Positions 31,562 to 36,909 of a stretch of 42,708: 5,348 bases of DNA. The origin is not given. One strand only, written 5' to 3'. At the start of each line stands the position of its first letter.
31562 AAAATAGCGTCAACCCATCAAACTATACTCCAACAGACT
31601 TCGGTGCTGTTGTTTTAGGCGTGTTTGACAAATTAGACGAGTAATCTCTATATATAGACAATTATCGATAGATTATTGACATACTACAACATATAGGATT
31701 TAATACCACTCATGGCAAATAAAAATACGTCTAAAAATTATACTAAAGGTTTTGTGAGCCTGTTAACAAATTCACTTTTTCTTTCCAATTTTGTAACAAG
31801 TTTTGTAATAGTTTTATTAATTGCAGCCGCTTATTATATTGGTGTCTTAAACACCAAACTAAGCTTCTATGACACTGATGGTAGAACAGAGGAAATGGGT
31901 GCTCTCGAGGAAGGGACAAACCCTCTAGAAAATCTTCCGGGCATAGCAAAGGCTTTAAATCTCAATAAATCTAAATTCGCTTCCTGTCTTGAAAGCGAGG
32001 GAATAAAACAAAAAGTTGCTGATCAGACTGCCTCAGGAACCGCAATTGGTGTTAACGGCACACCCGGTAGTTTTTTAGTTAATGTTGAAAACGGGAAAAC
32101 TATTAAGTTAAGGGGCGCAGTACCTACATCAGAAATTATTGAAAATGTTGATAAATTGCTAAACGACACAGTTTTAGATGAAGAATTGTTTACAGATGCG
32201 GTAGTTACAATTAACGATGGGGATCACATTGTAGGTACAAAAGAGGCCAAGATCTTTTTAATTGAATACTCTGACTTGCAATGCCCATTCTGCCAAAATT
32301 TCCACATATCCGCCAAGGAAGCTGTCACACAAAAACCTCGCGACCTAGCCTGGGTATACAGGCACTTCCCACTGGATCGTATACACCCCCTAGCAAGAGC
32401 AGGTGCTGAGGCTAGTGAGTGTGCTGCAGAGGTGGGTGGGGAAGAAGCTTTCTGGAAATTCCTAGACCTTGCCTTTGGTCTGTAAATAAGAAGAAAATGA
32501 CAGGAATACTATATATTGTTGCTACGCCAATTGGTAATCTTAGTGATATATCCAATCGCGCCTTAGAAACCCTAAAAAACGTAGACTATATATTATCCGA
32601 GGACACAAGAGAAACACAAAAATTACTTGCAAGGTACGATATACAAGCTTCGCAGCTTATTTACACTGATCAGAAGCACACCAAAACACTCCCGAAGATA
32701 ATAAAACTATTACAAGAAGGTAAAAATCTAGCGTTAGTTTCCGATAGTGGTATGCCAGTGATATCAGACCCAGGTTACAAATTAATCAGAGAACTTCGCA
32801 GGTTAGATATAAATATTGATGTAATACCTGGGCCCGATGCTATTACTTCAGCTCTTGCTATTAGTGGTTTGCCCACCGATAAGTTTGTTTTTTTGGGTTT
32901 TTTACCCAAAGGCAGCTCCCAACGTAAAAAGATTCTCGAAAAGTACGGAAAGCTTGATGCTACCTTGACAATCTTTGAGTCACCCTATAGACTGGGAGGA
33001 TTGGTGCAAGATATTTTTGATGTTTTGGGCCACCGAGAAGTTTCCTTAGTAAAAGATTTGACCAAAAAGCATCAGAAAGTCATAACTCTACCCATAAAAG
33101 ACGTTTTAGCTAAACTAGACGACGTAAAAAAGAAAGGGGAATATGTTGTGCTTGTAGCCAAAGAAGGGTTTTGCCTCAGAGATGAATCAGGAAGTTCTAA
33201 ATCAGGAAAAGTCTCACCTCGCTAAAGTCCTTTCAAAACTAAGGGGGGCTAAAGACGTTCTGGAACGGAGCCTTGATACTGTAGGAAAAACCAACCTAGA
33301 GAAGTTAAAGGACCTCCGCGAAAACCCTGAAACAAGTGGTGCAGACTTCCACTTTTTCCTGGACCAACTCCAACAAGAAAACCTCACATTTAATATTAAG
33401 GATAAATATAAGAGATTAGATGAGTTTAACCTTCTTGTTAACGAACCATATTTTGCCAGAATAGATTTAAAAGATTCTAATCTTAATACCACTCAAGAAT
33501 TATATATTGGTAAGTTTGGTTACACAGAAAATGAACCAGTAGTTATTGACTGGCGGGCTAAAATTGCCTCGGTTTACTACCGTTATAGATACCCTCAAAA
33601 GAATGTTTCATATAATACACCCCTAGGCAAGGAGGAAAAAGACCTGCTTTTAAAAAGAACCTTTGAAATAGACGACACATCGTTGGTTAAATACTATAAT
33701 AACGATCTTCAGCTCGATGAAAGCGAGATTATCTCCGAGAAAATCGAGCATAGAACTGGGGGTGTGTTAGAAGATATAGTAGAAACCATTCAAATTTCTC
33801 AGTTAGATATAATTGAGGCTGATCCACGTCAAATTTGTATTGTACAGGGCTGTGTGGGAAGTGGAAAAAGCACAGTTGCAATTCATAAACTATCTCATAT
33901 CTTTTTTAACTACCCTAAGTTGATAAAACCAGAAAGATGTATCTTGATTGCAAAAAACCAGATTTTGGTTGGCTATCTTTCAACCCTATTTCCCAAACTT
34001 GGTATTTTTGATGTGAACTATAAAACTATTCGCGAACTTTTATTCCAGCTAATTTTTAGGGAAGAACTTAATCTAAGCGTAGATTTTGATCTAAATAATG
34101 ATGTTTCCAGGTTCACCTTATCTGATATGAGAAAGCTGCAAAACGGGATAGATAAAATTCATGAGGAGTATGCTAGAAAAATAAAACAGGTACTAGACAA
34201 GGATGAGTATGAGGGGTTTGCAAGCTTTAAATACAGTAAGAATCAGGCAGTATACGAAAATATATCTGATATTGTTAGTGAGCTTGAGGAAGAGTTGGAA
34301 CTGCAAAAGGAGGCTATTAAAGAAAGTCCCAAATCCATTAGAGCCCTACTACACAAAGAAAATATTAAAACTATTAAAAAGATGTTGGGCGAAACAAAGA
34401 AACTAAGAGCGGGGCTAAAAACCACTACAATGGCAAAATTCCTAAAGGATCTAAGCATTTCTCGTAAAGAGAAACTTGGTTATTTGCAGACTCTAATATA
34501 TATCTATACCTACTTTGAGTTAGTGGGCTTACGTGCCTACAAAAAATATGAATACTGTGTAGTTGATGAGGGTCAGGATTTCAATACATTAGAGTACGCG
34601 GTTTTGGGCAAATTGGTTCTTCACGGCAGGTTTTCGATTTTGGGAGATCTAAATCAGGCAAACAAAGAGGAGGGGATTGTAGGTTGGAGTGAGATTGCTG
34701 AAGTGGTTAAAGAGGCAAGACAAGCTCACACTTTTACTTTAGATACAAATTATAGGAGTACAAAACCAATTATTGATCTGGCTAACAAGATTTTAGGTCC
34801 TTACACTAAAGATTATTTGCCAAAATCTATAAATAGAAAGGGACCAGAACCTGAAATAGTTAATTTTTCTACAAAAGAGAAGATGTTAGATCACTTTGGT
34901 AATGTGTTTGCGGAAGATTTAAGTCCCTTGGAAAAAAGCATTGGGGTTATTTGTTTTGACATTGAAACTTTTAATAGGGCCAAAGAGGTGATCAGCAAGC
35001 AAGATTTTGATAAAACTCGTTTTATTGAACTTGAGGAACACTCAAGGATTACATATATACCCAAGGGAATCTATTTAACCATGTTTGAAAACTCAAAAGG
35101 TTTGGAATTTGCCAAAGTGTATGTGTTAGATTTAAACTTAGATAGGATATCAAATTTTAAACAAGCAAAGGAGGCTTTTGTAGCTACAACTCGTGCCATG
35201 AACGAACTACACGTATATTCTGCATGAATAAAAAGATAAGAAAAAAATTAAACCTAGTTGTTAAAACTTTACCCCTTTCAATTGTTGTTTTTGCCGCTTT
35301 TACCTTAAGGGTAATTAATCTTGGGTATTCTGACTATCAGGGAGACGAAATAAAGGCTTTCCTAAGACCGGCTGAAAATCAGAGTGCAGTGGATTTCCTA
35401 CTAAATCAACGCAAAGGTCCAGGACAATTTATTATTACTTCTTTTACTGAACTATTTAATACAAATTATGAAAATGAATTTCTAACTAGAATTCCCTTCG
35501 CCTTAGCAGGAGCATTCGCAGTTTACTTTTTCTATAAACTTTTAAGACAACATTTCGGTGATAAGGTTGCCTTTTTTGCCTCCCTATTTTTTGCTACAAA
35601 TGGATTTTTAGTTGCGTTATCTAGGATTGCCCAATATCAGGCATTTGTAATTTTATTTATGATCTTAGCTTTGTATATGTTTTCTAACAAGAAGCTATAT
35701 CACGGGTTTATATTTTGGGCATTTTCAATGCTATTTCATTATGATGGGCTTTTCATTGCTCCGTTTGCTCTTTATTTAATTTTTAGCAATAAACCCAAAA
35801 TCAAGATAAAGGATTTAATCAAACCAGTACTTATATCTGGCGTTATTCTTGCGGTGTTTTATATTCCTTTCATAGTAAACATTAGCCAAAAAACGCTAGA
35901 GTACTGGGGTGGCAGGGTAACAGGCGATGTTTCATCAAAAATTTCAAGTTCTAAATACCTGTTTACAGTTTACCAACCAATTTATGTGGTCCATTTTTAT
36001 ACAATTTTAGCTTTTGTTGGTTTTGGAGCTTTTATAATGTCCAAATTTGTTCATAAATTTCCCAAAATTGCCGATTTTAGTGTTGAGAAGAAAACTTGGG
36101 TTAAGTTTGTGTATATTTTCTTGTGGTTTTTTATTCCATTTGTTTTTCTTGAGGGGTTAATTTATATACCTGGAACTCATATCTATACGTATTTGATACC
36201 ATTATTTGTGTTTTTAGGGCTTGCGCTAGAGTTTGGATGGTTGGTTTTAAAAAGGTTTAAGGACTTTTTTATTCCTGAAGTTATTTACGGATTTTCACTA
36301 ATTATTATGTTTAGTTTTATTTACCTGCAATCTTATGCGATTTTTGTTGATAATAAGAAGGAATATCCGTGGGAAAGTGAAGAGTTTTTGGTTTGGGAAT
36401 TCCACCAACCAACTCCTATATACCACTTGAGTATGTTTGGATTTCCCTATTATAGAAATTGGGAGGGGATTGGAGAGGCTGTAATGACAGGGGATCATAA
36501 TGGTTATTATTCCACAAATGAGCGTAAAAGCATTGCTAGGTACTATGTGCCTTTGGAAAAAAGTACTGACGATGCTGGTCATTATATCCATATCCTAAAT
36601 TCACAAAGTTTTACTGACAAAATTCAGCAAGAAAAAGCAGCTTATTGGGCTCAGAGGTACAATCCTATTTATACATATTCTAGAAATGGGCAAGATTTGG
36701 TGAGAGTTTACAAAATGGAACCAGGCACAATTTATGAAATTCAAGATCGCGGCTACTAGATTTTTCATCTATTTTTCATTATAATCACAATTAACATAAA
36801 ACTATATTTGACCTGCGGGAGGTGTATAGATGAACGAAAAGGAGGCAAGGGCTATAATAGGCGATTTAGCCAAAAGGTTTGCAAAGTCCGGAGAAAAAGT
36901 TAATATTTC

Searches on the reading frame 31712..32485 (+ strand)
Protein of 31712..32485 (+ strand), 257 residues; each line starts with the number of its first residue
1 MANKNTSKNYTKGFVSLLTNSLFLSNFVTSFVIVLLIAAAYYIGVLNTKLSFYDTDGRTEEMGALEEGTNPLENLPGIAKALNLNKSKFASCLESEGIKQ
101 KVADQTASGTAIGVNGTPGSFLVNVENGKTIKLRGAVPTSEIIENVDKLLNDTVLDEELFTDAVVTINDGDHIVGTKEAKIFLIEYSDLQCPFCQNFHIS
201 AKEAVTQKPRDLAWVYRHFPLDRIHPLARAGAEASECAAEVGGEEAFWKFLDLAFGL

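Call 40: search_protein_families(library=pfam, proteins=[window:31712-32485:+], max_evalue=0.001)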
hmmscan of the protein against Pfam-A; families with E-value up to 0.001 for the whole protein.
window:31712-32485:+ (257 aa): 4 families
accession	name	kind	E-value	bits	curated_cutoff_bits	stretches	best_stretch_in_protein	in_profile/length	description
PF13462.12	Thioredoxin_4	-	1.1e-14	55.4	23.2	1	169-253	3-85/165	Thioredoxin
PF01323.26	DSBA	-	7.7e-13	49.1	25.6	2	72-136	120-180/191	DSBA-like thioredoxin domain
PF18400.7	Thioredoxin_12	-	8.6e-05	22.9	26.1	0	166-220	129-183/190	Thioredoxin-like domain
PF13098.12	Thioredoxin_2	-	0.00053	20.7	27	0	99-142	55-100/104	Thioredoxin-like domain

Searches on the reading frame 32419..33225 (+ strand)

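Call 40: search_protein_families(library=pfam, proteins=[window:32419-33225:+], max_evalue=0.001)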
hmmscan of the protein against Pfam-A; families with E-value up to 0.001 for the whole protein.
window:32419-33225:+ (268 aa): 1 family
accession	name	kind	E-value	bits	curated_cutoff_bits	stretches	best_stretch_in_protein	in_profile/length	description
PF00590.25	TP_methylase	-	6.1e-31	108.4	27.8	1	31-228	2-210/212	Tetrapyrrole (Corrin/Porphyrin) Methylases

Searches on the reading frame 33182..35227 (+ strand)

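Call 12: search_protein_families(library=pfam, proteins=[window:33182-35227:+], max_evalue=0.001)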
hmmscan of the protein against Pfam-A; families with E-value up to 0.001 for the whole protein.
window:33182-35227:+ (681 aa): 4 families
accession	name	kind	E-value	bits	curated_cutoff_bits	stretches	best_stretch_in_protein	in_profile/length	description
PF13361.12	UvrD_C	-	9.8e-09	35.5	25.6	0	519-568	2-53/350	UvrD-like helicase C-terminal domain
PF00580.27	UvrD-helicase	-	4.9e-07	30.1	23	1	207-493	5-251/271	UvrD/REP helicase N-terminal domain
PF01443.25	Viral_helicase1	-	0.00028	21.2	21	0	632-679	179-227/228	Viral superfamily 1 RNA helicase core domain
PF13245.12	AAA_19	-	0.00032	21.3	25.1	0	212-493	7-129/134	AAA domain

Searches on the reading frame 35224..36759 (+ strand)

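Call 12: search_protein_families(library=pfam, proteins=[window:35224-36759:+], max_evalue=0.001)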
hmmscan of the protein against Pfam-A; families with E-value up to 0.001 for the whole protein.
window:35224-36759:+ (511 aa): 1 family
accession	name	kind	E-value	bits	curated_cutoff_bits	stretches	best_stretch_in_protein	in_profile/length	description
PF13231.12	PMT_2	-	2.4e-12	47.8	26.1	1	68-213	7-155/160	Dolichyl-phosphate-mannose-protein mannosyltransferase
